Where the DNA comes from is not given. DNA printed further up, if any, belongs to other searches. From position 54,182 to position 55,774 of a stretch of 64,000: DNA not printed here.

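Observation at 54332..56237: Full-length HisRS occupies the hisZ position next to a short-form HisG, with a 14-nt overlap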

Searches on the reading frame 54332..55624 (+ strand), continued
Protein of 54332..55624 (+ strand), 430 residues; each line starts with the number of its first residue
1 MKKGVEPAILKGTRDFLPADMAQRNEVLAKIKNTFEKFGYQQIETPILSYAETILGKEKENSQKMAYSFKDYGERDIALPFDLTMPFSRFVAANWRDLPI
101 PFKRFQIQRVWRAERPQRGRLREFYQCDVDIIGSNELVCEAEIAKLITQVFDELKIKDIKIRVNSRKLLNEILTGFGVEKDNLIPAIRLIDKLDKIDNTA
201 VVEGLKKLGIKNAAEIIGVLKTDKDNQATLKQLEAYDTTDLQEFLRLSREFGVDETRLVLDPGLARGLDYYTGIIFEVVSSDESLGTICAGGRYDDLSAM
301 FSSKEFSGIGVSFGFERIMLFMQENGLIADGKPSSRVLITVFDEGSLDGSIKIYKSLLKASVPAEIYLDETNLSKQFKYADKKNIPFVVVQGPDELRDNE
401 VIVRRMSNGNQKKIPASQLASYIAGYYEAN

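Call 37: find_encoding_contigs(protein=P0077, flank=6000, max_places=1)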
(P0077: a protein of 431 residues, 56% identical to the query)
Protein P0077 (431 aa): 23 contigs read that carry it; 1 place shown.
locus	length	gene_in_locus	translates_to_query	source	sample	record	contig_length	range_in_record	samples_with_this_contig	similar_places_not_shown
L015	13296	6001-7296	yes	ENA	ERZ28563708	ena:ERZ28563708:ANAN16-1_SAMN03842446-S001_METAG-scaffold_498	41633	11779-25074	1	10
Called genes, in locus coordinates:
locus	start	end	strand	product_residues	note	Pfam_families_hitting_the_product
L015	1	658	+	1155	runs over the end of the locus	-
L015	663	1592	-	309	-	-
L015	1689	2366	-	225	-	PF00970:FAD_binding_6, PF00175:NAD_binding_1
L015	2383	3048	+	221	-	PF01487:DHquinase_I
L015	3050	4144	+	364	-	PF01926:MMR_HSR1, PF02421:FeoB_N, PF06071:YchF-GTPase_C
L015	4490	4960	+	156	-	-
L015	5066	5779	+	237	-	PF00977:His_biosynth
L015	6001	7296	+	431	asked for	PF00152:tRNA-synt_2 (faint), PF13393:tRNA-synt_His, PF00587:tRNA-synt_2b (weak), PF03129:HGTP_anticodon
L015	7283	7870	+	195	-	PF01634:HisG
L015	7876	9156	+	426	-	PF00815:Histidinol_dh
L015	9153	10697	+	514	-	PF00155:Aminotran_1_2, PF00266:Aminotran_5, PF00702:Hydrolase (weak), PF08645:PNK3P, PF13242:Hydrolase_like (weak)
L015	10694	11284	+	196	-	PF00475:IGPD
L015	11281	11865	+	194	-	PF00117:GATase, PF01174:SNO (faint)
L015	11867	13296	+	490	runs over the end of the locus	PF00977:His_biosynth, PF01207:Dus (faint), PF01884:PcrB (faint), PF05690:ThiG (faint), PF00290:Trp_syntA (faint), PF03060:NMO (faint), PF00977:His_biosynth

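Call 53: search_protein_families(library=pfam, proteins=[L010:9638-9919:+], max_evalue=0.001)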
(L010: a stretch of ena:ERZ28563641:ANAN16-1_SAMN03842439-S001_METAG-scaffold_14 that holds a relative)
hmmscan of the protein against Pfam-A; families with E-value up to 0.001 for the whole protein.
L010:9638-9919:+ (94 aa): 2 families
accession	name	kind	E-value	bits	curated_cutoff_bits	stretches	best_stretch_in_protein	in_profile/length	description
PF01371.25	Trp_repressor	-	2.2e-26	92.2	27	1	10-93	3-87/88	Trp repressor protein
PF13384.12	HTH_23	-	0.00047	20.3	24.6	1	44-82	6-45/50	Homeodomain-like domain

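Call 58: find_homologous_proteins(query=L012:3184-4464:+, max_evalue=1e-30)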
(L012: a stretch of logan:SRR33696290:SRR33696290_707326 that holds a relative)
Query L012:3184-4464:+ (427 aa): 8000 proteins with E <= 1e-30 among 8000 candidates; the best 120 are listed.
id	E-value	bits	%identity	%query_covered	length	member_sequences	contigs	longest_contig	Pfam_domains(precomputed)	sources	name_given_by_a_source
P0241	5.1e-272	920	100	100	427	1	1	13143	PF00815.26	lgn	-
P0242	4.3e-187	640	67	100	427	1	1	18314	PF00815.26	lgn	-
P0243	9.2e-187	639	67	100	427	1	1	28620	PF00815.26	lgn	-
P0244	3.6e-173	594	64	100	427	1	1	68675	PF00815.26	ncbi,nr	ncbi:MAG TPA: histidinol dehydrogenase [Candidatus Saccharimonadales bacterium]|nr:histidinol dehydr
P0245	1.2e-169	583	62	100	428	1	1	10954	PF00815.26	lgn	-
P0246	3.1e-167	575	61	100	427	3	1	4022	PF00815.26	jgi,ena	-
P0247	7.7e-167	573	60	100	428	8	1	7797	PF00815.26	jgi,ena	-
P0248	8.5e-167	573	63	100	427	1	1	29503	PF00815.26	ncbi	-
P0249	2.3e-166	572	61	100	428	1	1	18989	PF00815.26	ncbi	ncbi:MAG: histidinol dehydrogenase [bacterium]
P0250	1.8e-165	569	59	100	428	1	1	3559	PF00815.26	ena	-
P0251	2.2e-165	569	62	100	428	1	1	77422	PF00815.26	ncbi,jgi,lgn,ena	ncbi:MAG: histidinol dehydrogenase [Patescibacteria group bacterium]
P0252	4.8e-165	567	63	100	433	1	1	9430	PF00815.26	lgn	-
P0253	8.7e-165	567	64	100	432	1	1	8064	PF00815.26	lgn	-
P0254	9.1e-165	567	61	100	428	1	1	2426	PF00815.26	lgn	-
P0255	1.3e-164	566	61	100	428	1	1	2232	PF00815.26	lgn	-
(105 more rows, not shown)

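Call 59: find_encoding_contigs(protein=P0002, flank=10000, max_places=1)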
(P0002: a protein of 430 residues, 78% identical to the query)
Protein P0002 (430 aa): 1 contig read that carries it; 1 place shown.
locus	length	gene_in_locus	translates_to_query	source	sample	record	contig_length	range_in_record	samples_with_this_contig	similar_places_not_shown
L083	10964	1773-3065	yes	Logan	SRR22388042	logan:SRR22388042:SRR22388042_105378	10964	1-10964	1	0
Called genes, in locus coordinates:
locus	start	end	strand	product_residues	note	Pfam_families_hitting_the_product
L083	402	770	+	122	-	-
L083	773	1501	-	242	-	PF06790:UPF0259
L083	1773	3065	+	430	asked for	PF00152:tRNA-synt_2 (faint), PF13393:tRNA-synt_His, PF00587:tRNA-synt_2b (weak), PF03129:HGTP_anticodon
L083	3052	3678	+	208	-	PF09084:NMT1 (weak), PF01634:HisG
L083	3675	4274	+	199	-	PF00117:GATase, PF07685:GATase_3 (faint), PF01174:SNO (weak)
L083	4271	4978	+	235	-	PF00977:His_biosynth, PF01207:Dus (weak), PF01884:PcrB (weak)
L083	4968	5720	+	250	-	PF00977:His_biosynth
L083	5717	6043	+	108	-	PF01502:PRA-CH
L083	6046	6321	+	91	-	PF01503:PRA-PH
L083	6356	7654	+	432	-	PF05697:Trigger_N, PF00254:FKBP_C, PF05698:Trigger_C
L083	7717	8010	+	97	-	-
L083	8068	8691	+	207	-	PF00574:CLP_protease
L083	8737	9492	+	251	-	-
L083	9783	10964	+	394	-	?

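Call 60: find_encoding_contigs(protein=P0244, flank=8000, max_places=1)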
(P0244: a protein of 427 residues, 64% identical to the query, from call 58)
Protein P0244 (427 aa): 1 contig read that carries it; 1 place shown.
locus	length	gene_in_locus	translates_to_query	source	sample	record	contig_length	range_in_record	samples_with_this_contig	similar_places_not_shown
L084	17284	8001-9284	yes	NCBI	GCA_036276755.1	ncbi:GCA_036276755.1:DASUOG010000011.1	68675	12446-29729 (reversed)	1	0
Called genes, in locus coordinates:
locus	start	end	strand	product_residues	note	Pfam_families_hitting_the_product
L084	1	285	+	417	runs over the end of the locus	PF00579:tRNA-synt_1b, PF01479:S4 (faint), PF22421:SYY_C-terminal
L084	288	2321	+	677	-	PF17191:RecG_wedge, PF04851:ResIII, PF13604:AAA_30 (faint), PF00270:DEAD, PF00271:Helicase_C, PF19833:RecG_dom3_C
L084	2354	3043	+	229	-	-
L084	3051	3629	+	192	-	PF03602:Cons_hypoth95, PF01170:UPF0020 (faint), PF02475:TRM5-TYW2_MTfase (weak), PF05175:MTS, PF06325:PrmA, PF13847:Methyltransf_31, PF13649:Methyltransf_25 (weak)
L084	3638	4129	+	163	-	-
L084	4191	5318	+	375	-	-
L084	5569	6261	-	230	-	-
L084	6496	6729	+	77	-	-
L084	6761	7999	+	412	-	PF13393:tRNA-synt_His, PF00587:tRNA-synt_2b, PF03129:HGTP_anticodon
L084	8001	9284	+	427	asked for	PF00815:Histidinol_dh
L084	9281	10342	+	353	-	PF00155:Aminotran_1_2, PF00266:Aminotran_5 (weak)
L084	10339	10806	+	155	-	PF00702:Hydrolase, PF08645:PNK3P, PF13419:HAD_2 (faint), PF13242:Hydrolase_like (weak)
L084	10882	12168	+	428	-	PF05697:Trigger_N, PF00254:FKBP_C, PF05698:Trigger_C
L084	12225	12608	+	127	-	-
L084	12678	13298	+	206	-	PF00574:CLP_protease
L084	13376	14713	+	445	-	-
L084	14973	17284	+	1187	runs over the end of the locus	PF04563:RNA_pol_Rpb2_1, PF04561:RNA_pol_Rpb2_2, PF04565:RNA_pol_Rpb2_3, PF10385:RNA_pol_Rpb2_45, PF00562:RNA_pol_Rpb2_6, PF04560:RNA_pol_Rpb2_7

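Call 64: find_encoding_contigs(protein=P0101, flank=6000, max_places=1)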
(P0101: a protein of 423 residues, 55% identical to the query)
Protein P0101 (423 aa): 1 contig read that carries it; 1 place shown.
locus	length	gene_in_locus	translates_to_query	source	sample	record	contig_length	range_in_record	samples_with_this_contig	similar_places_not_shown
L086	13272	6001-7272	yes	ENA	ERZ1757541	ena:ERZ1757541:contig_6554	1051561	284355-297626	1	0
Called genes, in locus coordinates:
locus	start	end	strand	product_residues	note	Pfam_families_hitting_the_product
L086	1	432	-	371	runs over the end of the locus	PF03773:ArsP_1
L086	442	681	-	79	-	PF13192:Thioredoxin_3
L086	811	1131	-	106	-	PF01022:HTH_5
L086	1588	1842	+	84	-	PF01541:GIY-YIG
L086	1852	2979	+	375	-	PF00391:PEP-utilizers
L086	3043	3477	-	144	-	-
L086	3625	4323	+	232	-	PF13386:DsbD_2 (weak)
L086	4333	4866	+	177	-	PF09918:DUF2148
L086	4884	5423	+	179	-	PF04973:NMN_transporter (weak), PF00581:Rhodanese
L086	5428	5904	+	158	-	PF01988:VIT1 (weak)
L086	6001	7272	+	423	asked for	PF00152:tRNA-synt_2, PF13393:tRNA-synt_His, PF00587:tRNA-synt_2b, PF12745:HGTP_anticodon2 (weak), PF03129:HGTP_anticodon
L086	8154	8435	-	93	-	PF01371:Trp_repressor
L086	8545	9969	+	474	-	-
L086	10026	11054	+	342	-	PF21088:MS_channel_1st (weak), PF00924:MS_channel_2nd, PF21082:MS_channel_3rd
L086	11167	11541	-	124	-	PF00072:Response_reg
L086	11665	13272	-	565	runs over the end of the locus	-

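Call 68: search_protein_families(library=ncbifam, proteins=[L084:6761-7996:+, L086:6001-7269:+], max_evalue=1e-10)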
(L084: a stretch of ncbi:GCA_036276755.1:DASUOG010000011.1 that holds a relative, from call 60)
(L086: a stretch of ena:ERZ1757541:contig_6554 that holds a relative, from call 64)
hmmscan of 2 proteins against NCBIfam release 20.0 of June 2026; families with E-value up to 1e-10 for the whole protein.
L084:6761-7996:+ (412 aa): 18 families
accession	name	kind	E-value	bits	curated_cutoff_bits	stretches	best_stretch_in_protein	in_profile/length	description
TIGR00442.1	hisS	equivalog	1.2e-104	350.5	286.75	1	6-397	1-403/406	histidine--tRNA ligase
NF009085.0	PRK12420.1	equivalog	2.3e-57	195.2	540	2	5-207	4-204/426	histidine--tRNA ligase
TIGR00443.1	hisZ_biosyn_reg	equivalog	2.8e-49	167.9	271.65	1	12-299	1-304/314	ATP phosphoribosyltransferase regulatory subunit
NF008940.0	PRK12292.2-3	equivalog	7.6e-40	136.9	450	2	5-155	3-152/404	ATP phosphoribosyltransferase regulatory subunit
NF008942.0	PRK12292.2-5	equivalog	2.2e-34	118.8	643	2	9-156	13-160/434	ATP phosphoribosyltransferase regulatory subunit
NF008941.0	PRK12292.2-4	equivalog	2.1e-31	109.2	447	1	9-188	11-186/393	ATP phosphoribosyltransferase regulatory subunit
NF008936.0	PRK12292.1-3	equivalog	2.1e-31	109.2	492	1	7-177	7-179/406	ATP phosphoribosyltransferase regulatory subunit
NF008953.0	PRK12295.1-6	equivalog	2.3e-25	89.4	384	1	24-170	15-154/384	ATP phosphoribosyltransferase regulatory subunit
NF008945.0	PRK12292.3-3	equivalog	1.3e-22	80.4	409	1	9-205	4-189/368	ATP phosphoribosyltransferase regulatory subunit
NF008939.0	PRK12292.2-1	equivalog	2.4e-21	75.9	335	1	4-297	2-310/391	ATP phosphoribosyltransferase regulatory subunit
NF009086.0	PRK12421.1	equivalog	2.4e-20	72.8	318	1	12-234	14-234/389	ATP phosphoribosyltransferase regulatory subunit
NF008938.0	PRK12292.1-6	equivalog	2.4e-20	72.8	833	1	9-145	10-144/420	ATP phosphoribosyltransferase regulatory subunit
NF008943.0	PRK12292.3-1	equivalog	8.2e-19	67.9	690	1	9-152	28-166/403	ATP phosphoribosyltransferase regulatory subunit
NF008935.0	PRK12292.1-1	equivalog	1.9e-15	56.7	350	1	33-303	32-313/382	ATP phosphoribosyltransferase regulatory subunit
NF008950.0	PRK12295.1-3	equivalog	2.6e-14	53.4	492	0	247-296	319-367/387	ATP phosphoribosyltransferase regulatory subunit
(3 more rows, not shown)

L086:6001-7269:+ (423 aa): 20 families
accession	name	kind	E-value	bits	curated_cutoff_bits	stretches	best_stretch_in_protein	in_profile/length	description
TIGR00442.1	hisS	equivalog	9.4e-126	420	286.75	1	8-414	2-405/406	histidine--tRNA ligase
NF009085.0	PRK12420.1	equivalog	9.2e-99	331.6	540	1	5-422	3-426/426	histidine--tRNA ligase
TIGR00443.1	hisZ_biosyn_reg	equivalog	1.6e-57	195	271.65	1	13-322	1-313/314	ATP phosphoribosyltransferase regulatory subunit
NF008940.0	PRK12292.2-3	equivalog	3.7e-42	144.5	450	1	11-388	8-389/404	ATP phosphoribosyltransferase regulatory subunit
NF008941.0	PRK12292.2-4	equivalog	3.2e-39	135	447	1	11-355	12-352/393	ATP phosphoribosyltransferase regulatory subunit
NF008942.0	PRK12292.2-5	equivalog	1.3e-38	132.7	643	1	3-418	6-423/434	ATP phosphoribosyltransferase regulatory subunit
NF008936.0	PRK12292.1-3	equivalog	6.5e-38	130.6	492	1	6-395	5-396/406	ATP phosphoribosyltransferase regulatory subunit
NF008953.0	PRK12295.1-6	equivalog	8.1e-31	107.3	384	2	20-215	9-202/384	ATP phosphoribosyltransferase regulatory subunit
NF008939.0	PRK12292.2-1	equivalog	6.1e-26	91.1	335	1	10-370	7-369/391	ATP phosphoribosyltransferase regulatory subunit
NF008945.0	PRK12292.3-3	equivalog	9.8e-24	84.1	409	1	9-391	3-359/368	ATP phosphoribosyltransferase regulatory subunit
NF008950.0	PRK12295.1-3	equivalog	5.2e-21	75.4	492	0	253-317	310-374/387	ATP phosphoribosyltransferase regulatory subunit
NF008938.0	PRK12292.1-6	equivalog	1e-18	67.5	833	1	10-389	10-389/420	ATP phosphoribosyltransferase regulatory subunit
NF008943.0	PRK12292.3-1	equivalog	1.1e-18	67.5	690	1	8-321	26-330/403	ATP phosphoribosyltransferase regulatory subunit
NF008951.0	PRK12295.1-4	equivalog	1.4e-17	63.6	364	1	201-320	243-369/374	ATP phosphoribosyltransferase regulatory subunit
NF008952.0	PRK12295.1-5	equivalog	5.1e-15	55.5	360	0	27-157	11-139/363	ATP phosphoribosyltransferase regulatory subunit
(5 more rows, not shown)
